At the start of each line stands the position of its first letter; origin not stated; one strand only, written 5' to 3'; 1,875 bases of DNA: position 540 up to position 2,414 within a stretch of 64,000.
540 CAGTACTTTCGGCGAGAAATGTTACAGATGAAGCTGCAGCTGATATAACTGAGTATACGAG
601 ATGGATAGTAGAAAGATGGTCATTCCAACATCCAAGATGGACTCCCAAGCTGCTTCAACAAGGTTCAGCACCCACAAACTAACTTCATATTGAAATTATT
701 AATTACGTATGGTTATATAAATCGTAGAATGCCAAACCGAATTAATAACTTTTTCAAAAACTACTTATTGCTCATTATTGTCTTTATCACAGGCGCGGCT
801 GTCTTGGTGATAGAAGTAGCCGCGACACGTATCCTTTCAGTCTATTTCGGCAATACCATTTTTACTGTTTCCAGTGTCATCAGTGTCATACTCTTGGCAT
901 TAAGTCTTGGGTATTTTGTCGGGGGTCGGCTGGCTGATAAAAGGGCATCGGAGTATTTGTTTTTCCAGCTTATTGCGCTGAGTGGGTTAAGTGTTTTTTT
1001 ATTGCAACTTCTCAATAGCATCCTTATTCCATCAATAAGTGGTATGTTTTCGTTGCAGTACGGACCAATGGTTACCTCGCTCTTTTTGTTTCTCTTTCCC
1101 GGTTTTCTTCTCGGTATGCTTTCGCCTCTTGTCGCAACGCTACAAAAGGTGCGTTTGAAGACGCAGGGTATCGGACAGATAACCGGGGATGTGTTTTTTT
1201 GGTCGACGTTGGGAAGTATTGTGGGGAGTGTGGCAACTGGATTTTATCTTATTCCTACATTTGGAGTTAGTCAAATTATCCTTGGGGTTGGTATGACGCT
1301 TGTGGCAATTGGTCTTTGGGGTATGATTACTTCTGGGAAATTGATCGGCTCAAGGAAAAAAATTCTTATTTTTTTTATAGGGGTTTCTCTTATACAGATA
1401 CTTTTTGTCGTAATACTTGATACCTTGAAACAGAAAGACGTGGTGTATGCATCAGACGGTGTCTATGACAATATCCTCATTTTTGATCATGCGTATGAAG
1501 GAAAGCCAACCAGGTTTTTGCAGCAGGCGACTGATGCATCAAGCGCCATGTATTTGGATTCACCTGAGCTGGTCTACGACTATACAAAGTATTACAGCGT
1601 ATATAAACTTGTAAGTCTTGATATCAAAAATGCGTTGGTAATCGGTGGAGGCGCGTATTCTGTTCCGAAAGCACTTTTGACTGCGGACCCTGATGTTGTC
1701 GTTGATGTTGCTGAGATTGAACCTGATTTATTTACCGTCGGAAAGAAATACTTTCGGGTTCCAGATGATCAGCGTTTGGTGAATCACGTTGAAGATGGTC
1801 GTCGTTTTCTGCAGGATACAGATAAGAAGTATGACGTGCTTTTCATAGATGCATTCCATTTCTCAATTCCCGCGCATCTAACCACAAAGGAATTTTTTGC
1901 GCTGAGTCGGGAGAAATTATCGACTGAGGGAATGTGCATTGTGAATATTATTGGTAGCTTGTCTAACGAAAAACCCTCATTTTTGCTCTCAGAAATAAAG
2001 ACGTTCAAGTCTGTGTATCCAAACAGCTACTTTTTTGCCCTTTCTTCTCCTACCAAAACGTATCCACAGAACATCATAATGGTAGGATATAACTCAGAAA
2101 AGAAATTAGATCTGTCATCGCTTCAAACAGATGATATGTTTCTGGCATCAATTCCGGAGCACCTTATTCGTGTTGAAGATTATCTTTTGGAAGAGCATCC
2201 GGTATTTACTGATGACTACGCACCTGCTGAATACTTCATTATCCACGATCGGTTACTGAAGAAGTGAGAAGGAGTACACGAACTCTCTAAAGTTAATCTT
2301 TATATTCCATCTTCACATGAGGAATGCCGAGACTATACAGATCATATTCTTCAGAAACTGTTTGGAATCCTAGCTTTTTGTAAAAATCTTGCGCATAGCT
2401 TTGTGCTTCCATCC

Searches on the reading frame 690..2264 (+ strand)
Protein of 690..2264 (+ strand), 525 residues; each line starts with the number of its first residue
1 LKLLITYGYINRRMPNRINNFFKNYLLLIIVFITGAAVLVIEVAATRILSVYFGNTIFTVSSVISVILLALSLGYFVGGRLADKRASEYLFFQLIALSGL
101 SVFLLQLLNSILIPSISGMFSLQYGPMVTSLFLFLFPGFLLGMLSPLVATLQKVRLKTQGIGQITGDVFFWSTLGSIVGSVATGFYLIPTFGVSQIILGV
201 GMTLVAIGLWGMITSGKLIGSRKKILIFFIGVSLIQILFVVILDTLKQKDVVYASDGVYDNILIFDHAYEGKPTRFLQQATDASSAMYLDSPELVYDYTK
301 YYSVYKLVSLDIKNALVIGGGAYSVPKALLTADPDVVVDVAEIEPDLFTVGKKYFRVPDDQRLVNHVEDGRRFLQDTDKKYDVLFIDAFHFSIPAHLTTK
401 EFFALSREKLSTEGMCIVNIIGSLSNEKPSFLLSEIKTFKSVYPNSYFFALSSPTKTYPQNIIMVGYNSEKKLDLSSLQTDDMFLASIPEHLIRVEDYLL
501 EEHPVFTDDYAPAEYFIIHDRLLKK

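Call 55: search_protein_families(library=ncbifam, proteins=[window:690-2264:+], max_evalue=0.00001)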
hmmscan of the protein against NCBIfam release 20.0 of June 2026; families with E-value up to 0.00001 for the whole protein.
window:690-2264:+ (525 aa): 5 families
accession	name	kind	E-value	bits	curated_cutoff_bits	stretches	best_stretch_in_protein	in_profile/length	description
NF037959.1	MFS_SpdSyn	subfamily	6.6e-65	219.7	40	1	36-514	2-478/480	fused MFS/spermidine synthase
NF003380.0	PRK04457.1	equivalog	6.7e-22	77.8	304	1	284-425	41-185/265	polyamine aminopropyltransferase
NF002956.0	PRK03612.1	equivalog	7.5e-22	77.4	472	1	16-428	12-424/522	polyamine aminopropyltransferase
NF002010.0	PRK00811.1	equivalog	2.3e-13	50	260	1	287-480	55-250/287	polyamine aminopropyltransferase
TIGR00417.1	speE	equivalog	1.7e-12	47.2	249.55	1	246-473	14-235/271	spermidine synthase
